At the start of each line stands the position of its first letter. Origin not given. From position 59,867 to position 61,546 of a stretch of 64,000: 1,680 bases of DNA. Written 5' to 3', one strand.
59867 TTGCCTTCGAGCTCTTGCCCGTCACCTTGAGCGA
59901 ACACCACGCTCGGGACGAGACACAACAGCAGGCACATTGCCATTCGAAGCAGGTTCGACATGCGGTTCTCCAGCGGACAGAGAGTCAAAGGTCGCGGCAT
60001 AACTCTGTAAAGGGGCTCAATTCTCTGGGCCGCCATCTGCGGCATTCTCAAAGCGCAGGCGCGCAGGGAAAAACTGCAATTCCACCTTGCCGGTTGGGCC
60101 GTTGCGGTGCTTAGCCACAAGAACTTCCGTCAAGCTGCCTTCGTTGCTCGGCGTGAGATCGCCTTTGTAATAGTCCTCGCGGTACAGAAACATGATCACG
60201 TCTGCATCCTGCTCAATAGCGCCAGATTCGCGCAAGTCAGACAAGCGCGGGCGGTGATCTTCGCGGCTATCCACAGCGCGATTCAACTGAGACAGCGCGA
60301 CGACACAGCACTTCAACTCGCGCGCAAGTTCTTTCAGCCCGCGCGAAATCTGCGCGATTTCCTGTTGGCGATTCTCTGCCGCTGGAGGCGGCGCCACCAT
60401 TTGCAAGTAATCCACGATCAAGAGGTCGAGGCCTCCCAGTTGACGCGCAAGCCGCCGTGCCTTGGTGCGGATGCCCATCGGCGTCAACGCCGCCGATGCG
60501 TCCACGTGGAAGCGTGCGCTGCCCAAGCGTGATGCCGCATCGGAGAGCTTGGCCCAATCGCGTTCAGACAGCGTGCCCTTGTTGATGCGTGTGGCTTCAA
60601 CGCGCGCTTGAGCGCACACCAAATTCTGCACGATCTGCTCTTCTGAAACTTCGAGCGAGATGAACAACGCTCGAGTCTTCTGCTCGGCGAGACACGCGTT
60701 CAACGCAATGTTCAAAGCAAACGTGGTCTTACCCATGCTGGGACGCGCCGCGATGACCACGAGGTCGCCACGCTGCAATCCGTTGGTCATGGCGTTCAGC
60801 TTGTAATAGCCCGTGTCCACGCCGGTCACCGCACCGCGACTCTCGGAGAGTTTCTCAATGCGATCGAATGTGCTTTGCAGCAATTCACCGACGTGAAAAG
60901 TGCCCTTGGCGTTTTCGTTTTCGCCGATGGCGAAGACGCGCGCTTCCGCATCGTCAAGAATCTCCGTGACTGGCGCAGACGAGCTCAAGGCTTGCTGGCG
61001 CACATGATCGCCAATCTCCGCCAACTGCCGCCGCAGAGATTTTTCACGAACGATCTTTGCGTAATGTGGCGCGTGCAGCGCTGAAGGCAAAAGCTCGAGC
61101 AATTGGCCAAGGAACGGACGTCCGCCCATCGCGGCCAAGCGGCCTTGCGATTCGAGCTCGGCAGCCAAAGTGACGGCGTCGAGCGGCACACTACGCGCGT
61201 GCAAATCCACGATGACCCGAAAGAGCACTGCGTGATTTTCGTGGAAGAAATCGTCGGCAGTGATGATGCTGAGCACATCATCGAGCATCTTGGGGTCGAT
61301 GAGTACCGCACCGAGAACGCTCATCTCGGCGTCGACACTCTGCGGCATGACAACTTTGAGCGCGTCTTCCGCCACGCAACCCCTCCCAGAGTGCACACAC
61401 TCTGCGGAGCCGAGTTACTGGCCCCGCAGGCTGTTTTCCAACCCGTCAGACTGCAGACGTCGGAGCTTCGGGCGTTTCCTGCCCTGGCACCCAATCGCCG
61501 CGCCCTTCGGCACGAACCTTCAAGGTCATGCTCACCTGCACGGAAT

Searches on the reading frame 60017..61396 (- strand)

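Call 82: search_protein_families(library=pfam, proteins=[window:60017-61396:-], max_evalue=0.00001)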
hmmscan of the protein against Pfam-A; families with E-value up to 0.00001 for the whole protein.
window:60017-61396:- (459 aa): 4 families
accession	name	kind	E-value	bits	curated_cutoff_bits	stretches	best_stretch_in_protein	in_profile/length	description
PF03796.21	DnaB_C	-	2.9e-98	328.8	27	1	192-451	1-255/255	DnaB-like helicase C terminal domain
PF00772.26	DnaB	-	4.1e-28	97.9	23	1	17-118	2-103/103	DnaB-like helicase N terminal domain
PF13481.12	AAA_25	-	7.3e-11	42.5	27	1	207-371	30-190/195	AAA domain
PF06745.19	ATPase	-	8.2e-06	25.8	26.6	0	195-259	3-67/231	KaiC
